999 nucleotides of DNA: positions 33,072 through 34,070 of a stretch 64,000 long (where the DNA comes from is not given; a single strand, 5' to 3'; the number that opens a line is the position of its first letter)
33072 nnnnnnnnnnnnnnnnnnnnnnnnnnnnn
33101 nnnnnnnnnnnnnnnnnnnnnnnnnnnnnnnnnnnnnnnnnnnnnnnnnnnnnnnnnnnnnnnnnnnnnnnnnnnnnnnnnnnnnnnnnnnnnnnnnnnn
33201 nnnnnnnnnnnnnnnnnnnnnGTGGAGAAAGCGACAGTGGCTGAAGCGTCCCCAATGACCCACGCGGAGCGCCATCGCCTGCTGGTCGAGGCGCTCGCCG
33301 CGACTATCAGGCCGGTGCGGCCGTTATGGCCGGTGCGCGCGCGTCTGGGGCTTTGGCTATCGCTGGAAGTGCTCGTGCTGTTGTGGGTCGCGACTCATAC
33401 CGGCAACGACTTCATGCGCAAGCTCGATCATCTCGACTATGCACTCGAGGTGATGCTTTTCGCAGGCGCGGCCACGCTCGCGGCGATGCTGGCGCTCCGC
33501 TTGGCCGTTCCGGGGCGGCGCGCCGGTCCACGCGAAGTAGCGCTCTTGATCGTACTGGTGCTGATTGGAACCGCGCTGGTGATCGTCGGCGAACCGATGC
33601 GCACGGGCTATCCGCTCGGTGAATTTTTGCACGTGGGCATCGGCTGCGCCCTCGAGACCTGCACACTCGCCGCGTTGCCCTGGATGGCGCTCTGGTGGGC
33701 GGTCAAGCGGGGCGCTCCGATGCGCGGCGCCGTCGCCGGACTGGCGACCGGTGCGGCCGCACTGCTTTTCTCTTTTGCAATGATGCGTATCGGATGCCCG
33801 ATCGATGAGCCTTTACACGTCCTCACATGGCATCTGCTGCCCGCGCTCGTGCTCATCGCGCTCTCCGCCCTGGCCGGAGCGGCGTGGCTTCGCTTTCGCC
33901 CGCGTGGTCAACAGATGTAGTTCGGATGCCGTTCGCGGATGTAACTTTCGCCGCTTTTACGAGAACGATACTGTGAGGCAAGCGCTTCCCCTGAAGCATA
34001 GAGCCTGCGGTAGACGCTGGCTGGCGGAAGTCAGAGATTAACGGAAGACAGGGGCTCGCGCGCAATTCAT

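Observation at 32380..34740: ECF σ / DUF1109 (NrsF-like) anti-σ module with two identical GTAACT-N16-GAAC motifs, the second apparently driving msrA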

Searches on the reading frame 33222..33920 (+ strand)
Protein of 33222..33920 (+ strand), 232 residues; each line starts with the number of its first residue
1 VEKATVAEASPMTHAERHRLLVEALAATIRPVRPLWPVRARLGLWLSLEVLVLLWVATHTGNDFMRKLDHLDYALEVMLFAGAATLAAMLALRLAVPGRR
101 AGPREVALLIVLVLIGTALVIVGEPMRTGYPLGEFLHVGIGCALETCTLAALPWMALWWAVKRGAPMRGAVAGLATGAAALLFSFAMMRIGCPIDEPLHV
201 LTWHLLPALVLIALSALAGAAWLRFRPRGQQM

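Call 5: search_protein_families(library=pfam, proteins=[window:33222-33920:+], max_evalue=0.01)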
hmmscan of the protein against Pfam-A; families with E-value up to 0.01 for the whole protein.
window:33222-33920:+ (232 aa): 1 family
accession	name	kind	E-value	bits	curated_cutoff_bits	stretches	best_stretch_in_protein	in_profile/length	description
PF06532.16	NrsF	-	2.5e-20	73.6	26.8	1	25-225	1-204/204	Negative regulator of sigma F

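Call 6: find_homologous_proteins(query=window:33222-33920:+, max_evalue=0.001)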
Query window:33222-33920:+ (232 aa): 164 proteins with E <= 0.001 among 8000 candidates; the best 120 are listed.
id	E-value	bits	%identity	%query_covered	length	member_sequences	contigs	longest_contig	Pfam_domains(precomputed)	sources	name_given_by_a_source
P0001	3.4e-136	470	98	98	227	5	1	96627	PF06532.17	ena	-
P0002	3.9e-133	460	95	98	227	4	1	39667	PF06532.17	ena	-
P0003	9.5e-123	426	89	98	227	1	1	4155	PF06532.17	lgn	-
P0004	3.4e-122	425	87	98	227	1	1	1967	PF06532.17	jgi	jgi:hypothetical protein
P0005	3.5e-119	415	88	95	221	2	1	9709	PF06532.17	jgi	jgi:hypothetical protein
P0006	3.7e-119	415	84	98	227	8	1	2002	PF06532.17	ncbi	-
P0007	9.9e-119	413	87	98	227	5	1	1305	PF06532.17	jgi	jgi:hypothetical protein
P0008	3.2e-117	408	83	100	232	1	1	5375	PF06532.17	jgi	jgi:hypothetical protein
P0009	1.3e-116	406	84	98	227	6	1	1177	PF06532.17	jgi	jgi:hypothetical protein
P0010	1.1e-114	400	82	96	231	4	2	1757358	PF06532.17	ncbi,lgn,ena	-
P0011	1.2e-114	400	83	97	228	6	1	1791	PF06532.17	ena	-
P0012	1.4e-114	400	82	94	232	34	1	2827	PF06532.17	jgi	jgi:hypothetical protein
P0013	2.0e-114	399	84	95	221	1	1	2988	PF06532.17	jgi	jgi:hypothetical protein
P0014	2.7e-114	399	79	100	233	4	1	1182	PF06532.17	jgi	jgi:hypothetical protein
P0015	7.6e-114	397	82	97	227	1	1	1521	PF06532.17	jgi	-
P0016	8.9e-114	397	84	95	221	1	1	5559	PF06532.17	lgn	-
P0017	1.1e-113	397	84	95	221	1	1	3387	PF06532.17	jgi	jgi:hypothetical protein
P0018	1.6e-113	396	81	98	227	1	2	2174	PF06532.17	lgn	-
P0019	2.3e-113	396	82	94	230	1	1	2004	PF06532.17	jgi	jgi:hypothetical protein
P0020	3.3e-113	395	82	97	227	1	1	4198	PF06532.17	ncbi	-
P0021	4.3e-113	395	81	94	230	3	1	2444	PF06532.17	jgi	jgi:hypothetical protein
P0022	6.9e-113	394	81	97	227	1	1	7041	PF06532.17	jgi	jgi:hypothetical protein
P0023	9.2e-113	394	82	97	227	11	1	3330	PF06532.17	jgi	jgi:hypothetical protein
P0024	1.0e-112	394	81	98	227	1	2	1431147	PF06532.17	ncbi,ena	-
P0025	1.5e-112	393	83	95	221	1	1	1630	PF06532.17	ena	-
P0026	1.8e-112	393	82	95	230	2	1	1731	PF06532.17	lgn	-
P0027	7.2e-112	391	81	98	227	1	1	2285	PF06532.17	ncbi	-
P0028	7.9e-112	391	84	95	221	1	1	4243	PF06532.17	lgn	-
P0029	1.2e-110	387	80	94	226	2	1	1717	PF06532.17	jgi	jgi:hypothetical protein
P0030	2.5e-110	386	79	96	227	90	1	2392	PF06532.17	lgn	-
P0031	1.1e-109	384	81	95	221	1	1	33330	PF06532.17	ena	-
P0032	5.5e-109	381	79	94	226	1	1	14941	PF06532.17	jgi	jgi:hypothetical protein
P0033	3.8e-108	379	79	94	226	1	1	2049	PF06532.17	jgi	jgi:hypothetical protein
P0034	1.0e-107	377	78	98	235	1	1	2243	PF06532.17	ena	-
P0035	4.1e-107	375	74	100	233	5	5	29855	PF06532.17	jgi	jgi:hypothetical protein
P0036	1.6e-106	373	79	97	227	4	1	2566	PF06532.17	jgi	jgi:hypothetical protein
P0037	4.2e-106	372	77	97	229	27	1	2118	PF06532.17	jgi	jgi:hypothetical protein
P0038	4.2e-106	372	80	95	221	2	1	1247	PF06532.17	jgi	jgi:hypothetical protein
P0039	1.2e-105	370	79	95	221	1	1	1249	PF06532.17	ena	-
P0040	2.8e-105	369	77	94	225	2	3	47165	PF06532.17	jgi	jgi:hypothetical protein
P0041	7.6e-105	368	77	94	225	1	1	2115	PF06532.17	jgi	jgi:hypothetical protein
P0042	2.2e-103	363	75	95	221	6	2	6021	PF06532.17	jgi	jgi:hypothetical protein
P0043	2.9e-102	359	78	88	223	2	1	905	PF06532.17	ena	-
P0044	4.6e-102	359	79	94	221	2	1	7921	PF06532.17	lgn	-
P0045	1.1e-101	357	76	95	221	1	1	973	PF06532.17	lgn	-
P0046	3.2e-101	356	80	91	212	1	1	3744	PF06532.17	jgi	jgi:hypothetical protein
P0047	6.8e-101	355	76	94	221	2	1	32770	PF06532.17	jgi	jgi:hypothetical protein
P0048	5.2e-100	352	73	96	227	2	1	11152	PF06532.17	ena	-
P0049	3.6e-99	349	72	92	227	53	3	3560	PF06532.17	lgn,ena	-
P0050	5.8e-99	349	72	93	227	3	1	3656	PF06532.17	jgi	jgi:hypothetical protein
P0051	5.1e-96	339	74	94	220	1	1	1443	PF06532.17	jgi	jgi:hypothetical protein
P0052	4.5e-94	333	72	95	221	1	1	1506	PF06532.17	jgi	-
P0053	9.2e-94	332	77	88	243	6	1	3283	PF06532.17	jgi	jgi:hypothetical protein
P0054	8.5e-93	328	70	94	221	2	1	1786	PF06532.17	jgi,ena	-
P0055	5.0e-92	326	71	93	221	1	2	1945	PF06532.17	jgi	jgi:hypothetical protein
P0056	6.4e-91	322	70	94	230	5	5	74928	PF06532.17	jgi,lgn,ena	-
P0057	3.2e-89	317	70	94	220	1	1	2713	PF06532.17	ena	-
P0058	4.8e-85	303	67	96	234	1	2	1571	PF06532.17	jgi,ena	jgi:hypothetical protein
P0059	1.1e-84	302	66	96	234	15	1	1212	PF06532.17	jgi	jgi:hypothetical protein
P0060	4.9e-84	300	66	96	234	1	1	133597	PF06532.17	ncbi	-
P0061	7.6e-84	299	81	72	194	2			PF06532.17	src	-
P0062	7.7e-84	299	65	96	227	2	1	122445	PF06532.17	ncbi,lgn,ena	ncbi:MAG: NrsF family protein [Candidatus Binataceae bacterium]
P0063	8.6e-83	296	77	78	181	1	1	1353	PF06532.17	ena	-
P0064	5.8e-82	293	63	97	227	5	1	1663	PF06532.17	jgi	-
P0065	1.0e-81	292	63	97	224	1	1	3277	PF06532.17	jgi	jgi:hypothetical protein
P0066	1.1e-81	292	63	96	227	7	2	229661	PF06532.17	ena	-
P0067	1.3e-81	292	65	96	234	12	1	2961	PF06532.17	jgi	jgi:hypothetical protein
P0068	5.1e-81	290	63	96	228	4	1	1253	PF06532.17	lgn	-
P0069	1.1e-80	289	63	97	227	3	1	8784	PF06532.17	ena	-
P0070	1.2e-80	289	64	96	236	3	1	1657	PF06532.17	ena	-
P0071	5.3e-80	287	64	96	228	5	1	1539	PF06532.17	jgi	jgi:hypothetical protein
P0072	1.3e-79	285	64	96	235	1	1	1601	PF06532.17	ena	-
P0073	3.5e-79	284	61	96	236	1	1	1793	PF06532.17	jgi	jgi:hypothetical protein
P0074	5.9e-79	283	65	93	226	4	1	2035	PF06532.17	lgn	-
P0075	7.2e-79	283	62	95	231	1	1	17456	PF06532.17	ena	-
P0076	7.3e-79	283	62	97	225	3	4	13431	PF06532.17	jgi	jgi:hypothetical protein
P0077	1.5e-78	282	65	94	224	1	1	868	PF06532.17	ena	-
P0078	3.3e-78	281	61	97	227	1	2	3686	PF06532.17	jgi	jgi:hypothetical protein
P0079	5.3e-78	280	60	97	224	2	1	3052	PF06532.17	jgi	jgi:hypothetical protein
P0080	5.6e-78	280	63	96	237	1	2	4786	PF06532.17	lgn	-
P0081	2.1e-77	278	59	97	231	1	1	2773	PF06532.17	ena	-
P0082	1.5e-76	275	62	96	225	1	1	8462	PF06532.17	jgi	jgi:hypothetical protein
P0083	1.9e-76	275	59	97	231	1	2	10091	PF06532.17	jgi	jgi:hypothetical protein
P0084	6.2e-76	273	61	96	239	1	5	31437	PF06532.17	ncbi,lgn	-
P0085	8.0e-76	273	60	95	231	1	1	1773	PF06532.17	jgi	jgi:hypothetical protein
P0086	3.6e-75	271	70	82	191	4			PF06532.17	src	-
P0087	4.7e-75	270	58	95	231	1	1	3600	PF06532.17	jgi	jgi:hypothetical protein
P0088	1.7e-74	268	58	97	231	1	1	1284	PF06532.17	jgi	jgi:hypothetical protein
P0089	2.8e-74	268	61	94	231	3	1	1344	PF06532.17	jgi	jgi:hypothetical protein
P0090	5.0e-74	267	57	97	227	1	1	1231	PF06532.17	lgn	-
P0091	1.0e-73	266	58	95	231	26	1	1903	PF06532.17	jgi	jgi:hypothetical protein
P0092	1.1e-73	266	57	97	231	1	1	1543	PF06532.17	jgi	jgi:hypothetical protein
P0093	1.1e-73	266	58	95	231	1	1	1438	PF06532.17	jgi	jgi:hypothetical protein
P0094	1.3e-73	266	59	94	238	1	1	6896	PF06532.17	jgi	jgi:hypothetical protein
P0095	3.2e-73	264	61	97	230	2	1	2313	PF06532.17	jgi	jgi:hypothetical protein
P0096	4.0e-73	264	57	97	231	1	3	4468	PF06532.17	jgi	jgi:hypothetical protein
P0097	1.1e-72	263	60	94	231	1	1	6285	PF06532.17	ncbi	-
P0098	3.6e-72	261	56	94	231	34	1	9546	PF06532.17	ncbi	-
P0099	4.0e-72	261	59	97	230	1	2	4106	PF06532.17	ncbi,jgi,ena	-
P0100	4.1e-72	261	59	97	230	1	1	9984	PF06532.17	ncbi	-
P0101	4.7e-72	261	57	93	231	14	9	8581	PF06532.17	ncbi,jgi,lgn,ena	jgi:hypothetical protein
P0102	6.6e-72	260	58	93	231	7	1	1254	PF06532.17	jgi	jgi:hypothetical protein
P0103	7.4e-72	260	56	95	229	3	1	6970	PF06532.17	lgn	-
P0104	9.1e-72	260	57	96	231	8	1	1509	PF06532.17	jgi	jgi:hypothetical protein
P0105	1.1e-71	259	57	96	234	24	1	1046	PF06532.17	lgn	-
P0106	1.1e-71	259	58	97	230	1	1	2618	PF06532.17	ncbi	-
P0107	4.0e-71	257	57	93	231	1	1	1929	PF06532.17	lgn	-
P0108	5.5e-71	257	55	98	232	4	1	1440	PF06532.17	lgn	-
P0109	7.6e-71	257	55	98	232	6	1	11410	PF06532.17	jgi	jgi:hypothetical protein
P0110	1.5e-70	256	57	93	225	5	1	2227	PF06532.17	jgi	jgi:hypothetical protein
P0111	1.7e-70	255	55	96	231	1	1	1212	PF06532.17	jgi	jgi:hypothetical protein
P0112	2.5e-70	255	58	97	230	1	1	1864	PF06532.17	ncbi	-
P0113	2.8e-70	255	56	96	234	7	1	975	PF06532.17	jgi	jgi:hypothetical protein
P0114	2.9e-70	255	57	95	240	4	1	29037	PF06532.17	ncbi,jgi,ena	-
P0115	3.0e-70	255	54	94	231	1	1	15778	PF06532.17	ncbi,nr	ncbi:MAG: DUF1109 family protein [Deltaproteobacteria bacterium]|nr:DUF1109 family protein [Deltapro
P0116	3.5e-70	254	58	95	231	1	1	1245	PF06532.17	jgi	jgi:hypothetical protein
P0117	1.4e-69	252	56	98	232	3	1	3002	PF06532.17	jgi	jgi:hypothetical protein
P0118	1.9e-69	252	54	98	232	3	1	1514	PF06532.17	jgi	jgi:hypothetical protein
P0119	2.4e-69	252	55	96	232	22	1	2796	PF06532.17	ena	-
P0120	5.4e-69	250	53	93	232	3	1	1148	PF06532.17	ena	-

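Call 9: find_related_loci(query=A1, collection=genome_contigs, flank=4000)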
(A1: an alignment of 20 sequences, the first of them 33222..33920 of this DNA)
Query A1 (232 aa) in genome_contigs; peptide patterns used: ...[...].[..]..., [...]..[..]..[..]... (x = any residue, [..] = any of these).
36 stretches matched a pattern; 15 encode a relative of the query (tblastn E <= 1e-3); 15 distinct loci.
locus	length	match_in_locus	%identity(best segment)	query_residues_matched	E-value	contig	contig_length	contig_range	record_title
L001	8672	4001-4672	81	5-228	2e-102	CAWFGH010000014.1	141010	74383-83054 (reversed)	MAG: uncultured delta proteobacterium isolate MFD00731.bin.2.203 genome assembly, contig: contig_7521, whole genome shot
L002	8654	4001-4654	82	6-223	1e-100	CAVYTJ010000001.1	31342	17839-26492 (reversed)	MAG: uncultured delta proteobacterium isolate MFD06092.bin.1.266 genome assembly, contig: contig_102167, whole genome sh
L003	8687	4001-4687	76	2-230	9e-95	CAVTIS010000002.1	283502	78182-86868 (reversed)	MAG: uncultured delta proteobacterium isolate MFD05705.bin.1.131 genome assembly, contig: contig_14441, whole genome sho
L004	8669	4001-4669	84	8-230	3e-92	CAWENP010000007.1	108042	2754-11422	MAG: uncultured delta proteobacterium isolate MFD02248.bin.1.176 genome assembly, contig: contig_41928, whole genome sho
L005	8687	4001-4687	82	1-229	5e-91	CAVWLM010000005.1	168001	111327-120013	MAG: uncultured delta proteobacterium isolate MFD04434.bin.1.44 genome assembly, contig: contig_53174, whole genome shot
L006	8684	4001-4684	81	5-232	3e-89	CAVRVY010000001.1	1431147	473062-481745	MAG: uncultured delta proteobacterium isolate MFD05512.bin.2.52 genome assembly, contig: contig_11165, whole genome shot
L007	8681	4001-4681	75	5-231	6e-101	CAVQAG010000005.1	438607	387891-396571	MAG: uncultured delta proteobacterium isolate MFD09286.bin.2.82 genome assembly, contig: contig_29138, whole genome shot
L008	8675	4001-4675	61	4-229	4e-68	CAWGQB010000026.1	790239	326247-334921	MAG: uncultured proteobacterium isolate MFD04463.bin.2.159 genome assembly, contig: contig_70703, whole genome shotgun s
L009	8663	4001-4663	59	8-228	5e-67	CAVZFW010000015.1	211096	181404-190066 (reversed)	MAG: uncultured delta proteobacterium isolate MFD05513.bin.2.80 genome assembly, contig: contig_63713, whole genome shot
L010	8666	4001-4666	64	6-228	3e-63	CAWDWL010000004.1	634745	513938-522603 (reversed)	MAG: uncultured proteobacterium isolate MFD05705.bin.1.215 genome assembly, contig: contig_17863, whole genome shotgun s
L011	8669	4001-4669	53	8-228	4e-63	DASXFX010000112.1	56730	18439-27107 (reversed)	MAG TPA_asm: Candidatus Binataceae bacterium isolate SMAG_U5149 k141_219410, whole genome shotgun sequence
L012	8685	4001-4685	73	3-230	2e-82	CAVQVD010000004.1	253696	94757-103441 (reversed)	MAG: uncultured delta proteobacterium isolate MFD10064.bin.1.75 genome assembly, contig: contig_13855, whole genome shot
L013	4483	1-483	70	70-230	4e-56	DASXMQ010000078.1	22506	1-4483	MAG TPA_asm: Candidatus Binataceae bacterium isolate SMAG_U5332 k141_1514191, whole genome shotgun sequence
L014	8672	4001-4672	63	5-228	1e-79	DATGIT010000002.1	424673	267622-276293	MAG TPA_asm: Candidatus Binataceae bacterium isolate SMAG_U9814 k141_315178, whole genome shotgun sequence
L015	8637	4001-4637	48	12-223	1e-47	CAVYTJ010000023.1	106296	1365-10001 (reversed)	MAG: uncultured delta proteobacterium isolate MFD06092.bin.1.266 genome assembly, contig: contig_52930, whole genome sho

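Call 15: search_protein_families(library=pfam, proteins=[L007:2264-2551:-, L007:2680-3237:+, L005:2278-2661:-, L005:2699-3235:+], max_evalue=0.01)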
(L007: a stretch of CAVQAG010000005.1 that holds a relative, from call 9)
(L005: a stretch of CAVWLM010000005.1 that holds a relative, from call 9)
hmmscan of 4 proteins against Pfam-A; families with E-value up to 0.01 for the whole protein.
L007:2264-2551:- (95 aa): 1 family
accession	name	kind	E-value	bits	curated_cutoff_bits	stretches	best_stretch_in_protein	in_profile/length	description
PF24646.2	DUF7640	-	0.0058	17.3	28.1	1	27-75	35-82/121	Domain of unknown function (DUF7640)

L007:2680-3237:+ (185 aa): 3 families
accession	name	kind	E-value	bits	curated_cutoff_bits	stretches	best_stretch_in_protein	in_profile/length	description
PF07681.17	DoxX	-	5.2e-20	72.3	23.6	1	40-119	3-84/85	DoxX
PF04173.18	DoxD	-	1e-05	25.9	22.7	1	83-163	71-149/167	TQO small subunit DoxD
PF07291.16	MauE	-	2.6e-05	24.9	27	1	40-119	6-88/128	Methylamine utilisation protein MauE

L005:2278-2661:- (127 aa): 0 families

L005:2699-3235:+ (178 aa): 3 families
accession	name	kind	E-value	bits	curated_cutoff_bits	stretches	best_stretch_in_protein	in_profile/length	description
PF07681.17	DoxX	-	1.8e-19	70.5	23.6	1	36-114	3-83/85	DoxX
PF04173.18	DoxD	-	5.6e-06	26.8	22.7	1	78-159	70-149/167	TQO small subunit DoxD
PF07291.16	MauE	-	2.4e-05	25.1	27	1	36-117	6-90/128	Methylamine utilisation protein MauE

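Call 17: search_protein_families(library=ncbifam, proteins=[L007:2264-2551:-, L005:2278-2661:-, L007:2680-3237:+, window:33222-33920:+], max_evalue=0.01)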
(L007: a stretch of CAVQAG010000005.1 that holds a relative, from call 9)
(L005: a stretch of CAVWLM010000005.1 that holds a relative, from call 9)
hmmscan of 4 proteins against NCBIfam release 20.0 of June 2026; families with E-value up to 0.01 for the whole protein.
L007:2264-2551:- (95 aa): 1 family
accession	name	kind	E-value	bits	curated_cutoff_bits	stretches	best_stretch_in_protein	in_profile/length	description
NF050166.1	Cu_RiPP_BufA2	equivalog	7.6e-23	80.5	60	1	8-91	2-77/79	BufA2 family periplasmic bufferin-type metallophore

L005:2278-2661:- (127 aa): 1 family
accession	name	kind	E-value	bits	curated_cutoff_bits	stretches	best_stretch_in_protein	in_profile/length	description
NF050166.1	Cu_RiPP_BufA2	equivalog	1.1e-22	80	60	1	40-123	2-77/79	BufA2 family periplasmic bufferin-type metallophore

L007:2680-3237:+ (185 aa): 2 families
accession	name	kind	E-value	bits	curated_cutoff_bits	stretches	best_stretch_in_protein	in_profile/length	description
NF050144.1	matur_HvfX_fam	equivalog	2e-20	73.6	80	1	36-122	1-91/165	HvfX family Cu-binding RiPP maturation protein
NF041179.1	TQO_large_DoxD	equivalog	0.00027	21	300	1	83-165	86-166/181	thiosulfate:quinone oxidoreductase large subunit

window:33222-33920:+ (232 aa): 1 family
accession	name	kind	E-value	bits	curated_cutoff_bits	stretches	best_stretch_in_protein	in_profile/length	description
NF042994.1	AntiSigF_NrsF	equivalog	0.0015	18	300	1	21-224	6-213/214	anti-sigma-F factor NrsF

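Call 48: predict_structure(alignment_id=A4)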
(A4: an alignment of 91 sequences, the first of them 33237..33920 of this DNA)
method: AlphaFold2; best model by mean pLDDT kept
length: 227 residues; sequences in the alignment: 91
mean_pLDDT: 88.7   pTM: 0.84
mean pLDDT of the five models: 88.7, 86.3, 84.8, 84.6, 83.9
residues with pLDDT >= 90: 143; 70-90: 68; 50-70: 12; < 50: 4
segments of 3 or more residues with pLDDT < 50: 225-227
pLDDT, mean of each block of 10 residues (from residue 1): 64 83 72 93 96 90 91 97 95 85 97 87 81 93 96 93 93 98 91 92 97 91 54
secondary structure, 60 per line:
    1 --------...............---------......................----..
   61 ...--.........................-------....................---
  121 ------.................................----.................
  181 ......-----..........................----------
elements in order: H9-23 H33-54 H59-63 H66-90 H98-117 H127-159 H164-186 H192-217
